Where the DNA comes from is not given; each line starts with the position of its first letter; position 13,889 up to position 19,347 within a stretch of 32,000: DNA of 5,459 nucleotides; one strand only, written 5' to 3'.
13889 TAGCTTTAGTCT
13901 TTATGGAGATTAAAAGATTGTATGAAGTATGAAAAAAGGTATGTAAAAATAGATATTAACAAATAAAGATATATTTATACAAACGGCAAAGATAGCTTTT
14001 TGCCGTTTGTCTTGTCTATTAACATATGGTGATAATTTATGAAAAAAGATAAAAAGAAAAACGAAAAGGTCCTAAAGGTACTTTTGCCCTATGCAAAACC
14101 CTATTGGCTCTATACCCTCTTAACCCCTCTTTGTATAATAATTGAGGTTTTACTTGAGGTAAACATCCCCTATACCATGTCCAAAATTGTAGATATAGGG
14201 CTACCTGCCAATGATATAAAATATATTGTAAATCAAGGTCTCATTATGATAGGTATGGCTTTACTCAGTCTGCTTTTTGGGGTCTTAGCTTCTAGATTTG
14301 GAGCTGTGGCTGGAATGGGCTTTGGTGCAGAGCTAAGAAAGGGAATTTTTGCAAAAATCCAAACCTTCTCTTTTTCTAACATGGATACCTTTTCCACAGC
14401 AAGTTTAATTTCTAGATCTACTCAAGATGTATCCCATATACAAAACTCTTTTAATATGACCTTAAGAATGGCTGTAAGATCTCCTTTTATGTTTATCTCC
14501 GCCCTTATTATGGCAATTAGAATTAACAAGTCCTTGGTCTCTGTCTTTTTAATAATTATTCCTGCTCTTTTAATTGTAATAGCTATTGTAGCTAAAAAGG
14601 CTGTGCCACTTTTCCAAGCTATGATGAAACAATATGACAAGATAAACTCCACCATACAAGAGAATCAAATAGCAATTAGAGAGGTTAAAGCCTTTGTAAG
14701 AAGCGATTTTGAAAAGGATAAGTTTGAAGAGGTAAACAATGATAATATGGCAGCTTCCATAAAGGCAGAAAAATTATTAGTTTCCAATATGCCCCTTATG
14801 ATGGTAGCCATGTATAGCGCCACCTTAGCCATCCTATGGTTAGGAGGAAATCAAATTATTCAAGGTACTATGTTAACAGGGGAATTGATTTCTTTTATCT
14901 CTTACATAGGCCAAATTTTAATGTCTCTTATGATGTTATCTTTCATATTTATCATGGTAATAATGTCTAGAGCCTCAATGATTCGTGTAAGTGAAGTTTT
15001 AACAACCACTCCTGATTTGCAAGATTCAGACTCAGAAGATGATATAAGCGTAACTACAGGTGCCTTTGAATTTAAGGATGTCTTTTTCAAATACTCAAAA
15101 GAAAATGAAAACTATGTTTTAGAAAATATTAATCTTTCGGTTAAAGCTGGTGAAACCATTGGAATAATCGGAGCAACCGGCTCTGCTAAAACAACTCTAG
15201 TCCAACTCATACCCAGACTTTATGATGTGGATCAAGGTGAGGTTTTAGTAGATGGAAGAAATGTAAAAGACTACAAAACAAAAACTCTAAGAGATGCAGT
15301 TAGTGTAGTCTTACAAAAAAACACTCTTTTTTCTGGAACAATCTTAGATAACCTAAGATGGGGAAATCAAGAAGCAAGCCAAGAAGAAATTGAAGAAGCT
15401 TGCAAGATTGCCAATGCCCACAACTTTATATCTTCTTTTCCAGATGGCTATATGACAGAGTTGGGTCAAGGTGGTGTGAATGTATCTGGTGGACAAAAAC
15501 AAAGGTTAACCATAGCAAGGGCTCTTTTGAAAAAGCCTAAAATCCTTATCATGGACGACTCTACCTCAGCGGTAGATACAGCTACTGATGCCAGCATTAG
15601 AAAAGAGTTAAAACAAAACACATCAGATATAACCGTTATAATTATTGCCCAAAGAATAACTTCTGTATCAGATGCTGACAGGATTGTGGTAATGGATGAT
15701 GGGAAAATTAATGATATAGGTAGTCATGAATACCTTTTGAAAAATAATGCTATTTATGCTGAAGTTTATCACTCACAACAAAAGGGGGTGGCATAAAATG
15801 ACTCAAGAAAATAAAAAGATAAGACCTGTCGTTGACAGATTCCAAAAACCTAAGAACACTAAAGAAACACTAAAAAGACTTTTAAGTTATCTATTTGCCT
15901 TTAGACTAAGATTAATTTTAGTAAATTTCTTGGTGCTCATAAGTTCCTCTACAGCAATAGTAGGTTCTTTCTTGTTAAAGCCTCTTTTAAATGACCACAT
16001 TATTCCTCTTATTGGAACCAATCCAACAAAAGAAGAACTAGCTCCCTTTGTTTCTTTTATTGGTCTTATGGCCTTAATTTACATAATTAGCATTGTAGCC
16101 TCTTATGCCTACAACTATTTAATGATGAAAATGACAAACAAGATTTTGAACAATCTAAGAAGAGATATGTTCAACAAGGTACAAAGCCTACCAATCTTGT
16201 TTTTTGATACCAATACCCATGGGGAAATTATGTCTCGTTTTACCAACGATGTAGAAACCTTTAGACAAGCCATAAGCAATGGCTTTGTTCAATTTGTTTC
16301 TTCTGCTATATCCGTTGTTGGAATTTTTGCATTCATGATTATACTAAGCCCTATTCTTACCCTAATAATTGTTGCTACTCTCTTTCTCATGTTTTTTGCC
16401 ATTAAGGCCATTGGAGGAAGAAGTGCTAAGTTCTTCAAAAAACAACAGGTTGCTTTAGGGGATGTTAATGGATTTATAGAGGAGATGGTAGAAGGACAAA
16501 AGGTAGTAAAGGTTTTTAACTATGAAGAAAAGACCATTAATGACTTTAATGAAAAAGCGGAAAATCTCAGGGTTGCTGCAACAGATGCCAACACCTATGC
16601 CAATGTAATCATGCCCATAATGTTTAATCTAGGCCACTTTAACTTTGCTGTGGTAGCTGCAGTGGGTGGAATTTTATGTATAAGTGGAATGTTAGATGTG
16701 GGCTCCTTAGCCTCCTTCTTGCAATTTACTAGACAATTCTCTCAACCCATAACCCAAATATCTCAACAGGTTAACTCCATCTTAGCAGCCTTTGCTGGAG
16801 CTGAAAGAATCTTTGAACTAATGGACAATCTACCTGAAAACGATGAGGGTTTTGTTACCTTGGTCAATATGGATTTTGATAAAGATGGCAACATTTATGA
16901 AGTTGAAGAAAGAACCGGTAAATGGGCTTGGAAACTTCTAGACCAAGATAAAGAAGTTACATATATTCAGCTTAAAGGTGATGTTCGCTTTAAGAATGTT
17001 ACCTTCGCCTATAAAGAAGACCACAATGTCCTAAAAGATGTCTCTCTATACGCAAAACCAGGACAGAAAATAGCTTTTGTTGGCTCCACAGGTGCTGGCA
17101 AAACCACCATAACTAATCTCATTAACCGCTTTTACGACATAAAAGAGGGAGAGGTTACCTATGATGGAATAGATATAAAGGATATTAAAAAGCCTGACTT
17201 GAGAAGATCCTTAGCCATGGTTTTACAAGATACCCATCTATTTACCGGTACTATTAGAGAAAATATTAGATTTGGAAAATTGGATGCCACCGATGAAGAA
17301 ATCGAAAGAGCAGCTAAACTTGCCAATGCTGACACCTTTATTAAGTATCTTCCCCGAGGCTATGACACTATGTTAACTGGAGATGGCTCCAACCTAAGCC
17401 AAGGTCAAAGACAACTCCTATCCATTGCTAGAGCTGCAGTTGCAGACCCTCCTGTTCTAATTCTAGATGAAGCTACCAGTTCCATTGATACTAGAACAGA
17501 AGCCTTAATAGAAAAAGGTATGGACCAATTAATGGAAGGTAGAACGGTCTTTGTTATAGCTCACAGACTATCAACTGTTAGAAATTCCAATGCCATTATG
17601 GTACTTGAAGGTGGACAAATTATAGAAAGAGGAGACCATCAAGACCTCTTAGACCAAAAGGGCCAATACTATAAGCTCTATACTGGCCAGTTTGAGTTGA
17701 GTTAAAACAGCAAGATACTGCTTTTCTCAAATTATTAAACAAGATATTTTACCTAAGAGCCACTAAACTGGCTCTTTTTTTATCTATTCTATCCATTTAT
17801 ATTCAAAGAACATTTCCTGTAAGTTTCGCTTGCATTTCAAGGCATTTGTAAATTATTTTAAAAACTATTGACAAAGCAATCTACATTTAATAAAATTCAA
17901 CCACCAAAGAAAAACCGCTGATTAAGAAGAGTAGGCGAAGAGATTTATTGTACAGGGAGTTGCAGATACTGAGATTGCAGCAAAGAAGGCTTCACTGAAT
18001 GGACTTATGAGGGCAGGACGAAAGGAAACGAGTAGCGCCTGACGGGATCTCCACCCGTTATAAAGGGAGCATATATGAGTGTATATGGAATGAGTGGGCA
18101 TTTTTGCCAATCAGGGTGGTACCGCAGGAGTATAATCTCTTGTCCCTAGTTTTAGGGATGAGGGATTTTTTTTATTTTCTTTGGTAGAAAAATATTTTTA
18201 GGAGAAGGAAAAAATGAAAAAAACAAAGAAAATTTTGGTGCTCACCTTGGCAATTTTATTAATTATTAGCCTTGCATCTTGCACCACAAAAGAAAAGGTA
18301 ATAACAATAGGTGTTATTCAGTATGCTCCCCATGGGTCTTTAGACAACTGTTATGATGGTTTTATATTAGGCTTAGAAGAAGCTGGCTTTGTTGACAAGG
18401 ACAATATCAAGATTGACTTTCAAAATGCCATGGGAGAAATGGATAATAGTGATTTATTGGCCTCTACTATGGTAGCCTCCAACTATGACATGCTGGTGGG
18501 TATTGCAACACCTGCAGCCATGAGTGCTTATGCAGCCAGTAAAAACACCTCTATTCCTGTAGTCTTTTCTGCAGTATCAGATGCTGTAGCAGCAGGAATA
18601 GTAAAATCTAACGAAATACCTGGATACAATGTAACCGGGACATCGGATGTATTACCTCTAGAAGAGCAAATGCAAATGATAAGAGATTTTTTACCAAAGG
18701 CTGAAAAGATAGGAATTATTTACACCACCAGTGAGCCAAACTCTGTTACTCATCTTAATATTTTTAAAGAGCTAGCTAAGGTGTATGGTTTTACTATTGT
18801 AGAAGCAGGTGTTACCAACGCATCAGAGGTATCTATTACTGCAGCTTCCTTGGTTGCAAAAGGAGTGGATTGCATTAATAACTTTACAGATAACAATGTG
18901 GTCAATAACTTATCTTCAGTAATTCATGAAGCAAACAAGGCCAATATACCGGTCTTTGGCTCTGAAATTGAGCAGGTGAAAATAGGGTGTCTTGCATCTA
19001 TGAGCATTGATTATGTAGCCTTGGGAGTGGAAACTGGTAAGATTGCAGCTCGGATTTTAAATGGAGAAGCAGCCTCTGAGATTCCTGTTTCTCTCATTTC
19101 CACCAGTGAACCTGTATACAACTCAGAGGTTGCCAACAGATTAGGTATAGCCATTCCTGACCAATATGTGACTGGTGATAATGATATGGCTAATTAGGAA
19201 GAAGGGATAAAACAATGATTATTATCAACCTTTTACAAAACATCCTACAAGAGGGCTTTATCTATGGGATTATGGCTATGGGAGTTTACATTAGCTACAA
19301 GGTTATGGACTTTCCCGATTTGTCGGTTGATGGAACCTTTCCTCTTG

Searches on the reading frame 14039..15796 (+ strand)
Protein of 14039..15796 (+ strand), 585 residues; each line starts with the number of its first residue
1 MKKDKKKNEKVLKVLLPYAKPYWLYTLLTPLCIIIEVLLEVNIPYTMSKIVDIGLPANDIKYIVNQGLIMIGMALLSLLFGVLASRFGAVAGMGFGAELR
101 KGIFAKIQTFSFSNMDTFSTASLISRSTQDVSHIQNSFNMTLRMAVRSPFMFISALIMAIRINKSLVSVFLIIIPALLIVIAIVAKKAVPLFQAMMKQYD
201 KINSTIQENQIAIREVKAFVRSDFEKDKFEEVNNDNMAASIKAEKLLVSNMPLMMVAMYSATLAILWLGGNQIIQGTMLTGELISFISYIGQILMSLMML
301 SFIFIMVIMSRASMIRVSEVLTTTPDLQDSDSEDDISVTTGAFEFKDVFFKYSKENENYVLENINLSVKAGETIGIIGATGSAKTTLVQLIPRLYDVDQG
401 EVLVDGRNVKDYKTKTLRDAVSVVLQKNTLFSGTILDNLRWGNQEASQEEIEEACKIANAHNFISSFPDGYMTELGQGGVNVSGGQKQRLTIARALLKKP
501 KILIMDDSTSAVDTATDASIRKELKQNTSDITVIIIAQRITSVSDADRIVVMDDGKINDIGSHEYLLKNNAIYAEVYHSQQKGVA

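Call 71: search_protein_families(library=pfam, proteins=[window:14039-15796:+], max_evalue=0.00001)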
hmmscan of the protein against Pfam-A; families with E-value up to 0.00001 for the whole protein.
window:14039-15796:+ (585 aa): 2 families
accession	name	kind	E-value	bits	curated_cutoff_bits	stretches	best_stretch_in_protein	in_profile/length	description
PF00664.28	ABC_membrane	-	2e-42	146.2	28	1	29-297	4-274/274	ABC transporter transmembrane region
PF00005.33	ABC_tran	-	8.3e-29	101.4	25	1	361-510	1-137/137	ABC transporter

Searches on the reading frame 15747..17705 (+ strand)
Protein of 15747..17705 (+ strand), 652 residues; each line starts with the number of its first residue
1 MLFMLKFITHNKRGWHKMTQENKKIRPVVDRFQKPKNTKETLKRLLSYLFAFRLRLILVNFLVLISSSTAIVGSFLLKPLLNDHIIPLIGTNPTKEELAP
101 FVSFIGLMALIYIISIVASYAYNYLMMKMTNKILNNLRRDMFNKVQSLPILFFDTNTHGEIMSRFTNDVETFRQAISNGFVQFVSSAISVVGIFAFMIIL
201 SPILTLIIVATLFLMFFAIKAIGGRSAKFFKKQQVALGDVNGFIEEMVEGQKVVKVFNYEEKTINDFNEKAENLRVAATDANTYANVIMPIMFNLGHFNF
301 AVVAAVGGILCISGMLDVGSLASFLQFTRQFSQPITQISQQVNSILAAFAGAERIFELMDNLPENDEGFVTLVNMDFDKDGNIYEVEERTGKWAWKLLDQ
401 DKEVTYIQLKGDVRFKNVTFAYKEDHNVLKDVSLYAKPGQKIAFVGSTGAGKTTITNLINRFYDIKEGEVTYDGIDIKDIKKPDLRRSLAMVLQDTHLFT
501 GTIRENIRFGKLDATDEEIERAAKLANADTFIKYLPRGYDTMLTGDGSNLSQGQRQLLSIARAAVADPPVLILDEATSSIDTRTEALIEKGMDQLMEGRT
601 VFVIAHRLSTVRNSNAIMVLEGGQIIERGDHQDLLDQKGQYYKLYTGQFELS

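Call 71: search_protein_families(library=pfam, proteins=[window:15747-17705:+], max_evalue=0.00001)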
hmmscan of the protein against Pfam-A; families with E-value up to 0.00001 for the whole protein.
window:15747-17705:+ (652 aa): 2 families
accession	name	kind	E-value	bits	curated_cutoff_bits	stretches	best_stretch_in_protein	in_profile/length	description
PF00664.28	ABC_membrane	-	1.6e-54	185.9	28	1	56-334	1-273/274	ABC transporter transmembrane region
PF00005.33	ABC_tran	-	8.5e-31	107.8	25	1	429-578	1-137/137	ABC transporter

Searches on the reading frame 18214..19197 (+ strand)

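Call 71: search_protein_families(library=pfam, proteins=[window:18214-19197:+], max_evalue=0.00001)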
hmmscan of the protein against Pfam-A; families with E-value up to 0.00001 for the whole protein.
window:18214-19197:+ (327 aa): 1 family
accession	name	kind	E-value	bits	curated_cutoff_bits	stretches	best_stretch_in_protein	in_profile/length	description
PF04392.18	ABC_sub_bind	-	1.2e-72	245.1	25.9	1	32-317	2-284/293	ABC transporter substrate binding protein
